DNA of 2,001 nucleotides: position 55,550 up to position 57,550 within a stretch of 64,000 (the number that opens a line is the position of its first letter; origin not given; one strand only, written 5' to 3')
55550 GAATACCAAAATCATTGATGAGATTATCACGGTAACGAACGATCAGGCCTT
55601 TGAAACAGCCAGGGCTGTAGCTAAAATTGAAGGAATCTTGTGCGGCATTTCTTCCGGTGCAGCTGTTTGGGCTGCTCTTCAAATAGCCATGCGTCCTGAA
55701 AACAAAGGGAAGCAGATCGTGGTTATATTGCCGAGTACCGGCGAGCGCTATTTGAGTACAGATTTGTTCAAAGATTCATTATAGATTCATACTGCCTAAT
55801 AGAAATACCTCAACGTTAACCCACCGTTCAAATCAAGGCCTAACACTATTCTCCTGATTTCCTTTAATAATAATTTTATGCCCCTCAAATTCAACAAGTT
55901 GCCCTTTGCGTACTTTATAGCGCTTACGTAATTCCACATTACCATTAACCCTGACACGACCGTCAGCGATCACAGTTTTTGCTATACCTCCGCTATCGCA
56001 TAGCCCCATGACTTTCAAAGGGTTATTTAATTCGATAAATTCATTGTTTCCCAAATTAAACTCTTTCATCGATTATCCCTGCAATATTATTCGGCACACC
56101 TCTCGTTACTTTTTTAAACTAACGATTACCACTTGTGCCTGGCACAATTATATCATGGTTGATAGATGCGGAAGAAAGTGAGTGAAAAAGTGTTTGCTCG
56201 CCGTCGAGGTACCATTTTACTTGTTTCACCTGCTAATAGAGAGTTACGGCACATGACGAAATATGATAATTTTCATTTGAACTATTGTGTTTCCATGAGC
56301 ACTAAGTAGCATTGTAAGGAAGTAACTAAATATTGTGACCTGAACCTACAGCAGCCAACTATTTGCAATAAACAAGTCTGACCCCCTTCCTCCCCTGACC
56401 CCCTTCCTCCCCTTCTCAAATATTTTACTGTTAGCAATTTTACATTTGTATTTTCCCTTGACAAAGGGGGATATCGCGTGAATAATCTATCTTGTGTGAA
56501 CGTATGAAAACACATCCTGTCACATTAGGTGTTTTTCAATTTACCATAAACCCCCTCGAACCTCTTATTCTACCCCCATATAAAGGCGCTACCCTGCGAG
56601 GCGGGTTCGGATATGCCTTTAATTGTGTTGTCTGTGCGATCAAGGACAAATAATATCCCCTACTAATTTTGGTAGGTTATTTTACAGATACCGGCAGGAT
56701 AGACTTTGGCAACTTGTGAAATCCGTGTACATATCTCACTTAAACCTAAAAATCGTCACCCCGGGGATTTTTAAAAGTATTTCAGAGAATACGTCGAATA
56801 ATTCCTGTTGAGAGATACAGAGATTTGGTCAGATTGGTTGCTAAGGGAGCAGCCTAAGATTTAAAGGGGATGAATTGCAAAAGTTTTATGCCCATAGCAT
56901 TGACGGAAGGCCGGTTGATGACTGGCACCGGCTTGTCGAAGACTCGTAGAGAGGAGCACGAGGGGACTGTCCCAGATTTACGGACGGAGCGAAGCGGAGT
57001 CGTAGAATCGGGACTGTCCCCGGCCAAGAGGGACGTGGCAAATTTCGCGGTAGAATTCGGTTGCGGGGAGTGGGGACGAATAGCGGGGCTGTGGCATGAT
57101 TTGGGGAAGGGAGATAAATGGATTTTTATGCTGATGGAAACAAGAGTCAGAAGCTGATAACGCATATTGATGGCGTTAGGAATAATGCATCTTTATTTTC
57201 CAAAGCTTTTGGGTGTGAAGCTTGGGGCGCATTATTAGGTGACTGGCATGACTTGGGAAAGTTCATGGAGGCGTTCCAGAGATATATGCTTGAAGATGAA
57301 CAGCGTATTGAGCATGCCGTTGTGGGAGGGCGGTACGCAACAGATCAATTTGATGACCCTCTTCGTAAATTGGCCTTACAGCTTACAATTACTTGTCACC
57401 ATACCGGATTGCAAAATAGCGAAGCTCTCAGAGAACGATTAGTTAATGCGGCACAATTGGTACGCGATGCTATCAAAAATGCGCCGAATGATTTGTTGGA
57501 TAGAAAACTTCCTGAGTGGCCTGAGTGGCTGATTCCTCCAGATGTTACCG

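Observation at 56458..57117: Relics of a different CRISPR-Cas locus directly upstream of the intact type I-C operon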

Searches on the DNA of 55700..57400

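Call 28: search_rna_families(source=window, start=55700, end=57400, threshold=evalue, max_evalue=1)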
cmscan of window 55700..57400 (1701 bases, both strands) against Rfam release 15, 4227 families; matches with E-value up to 1: 0.
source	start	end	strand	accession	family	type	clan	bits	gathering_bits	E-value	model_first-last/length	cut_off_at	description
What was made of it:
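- Tried and rejected: Rfam at E<=1 on 55700-57400 found nothing (call 28).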
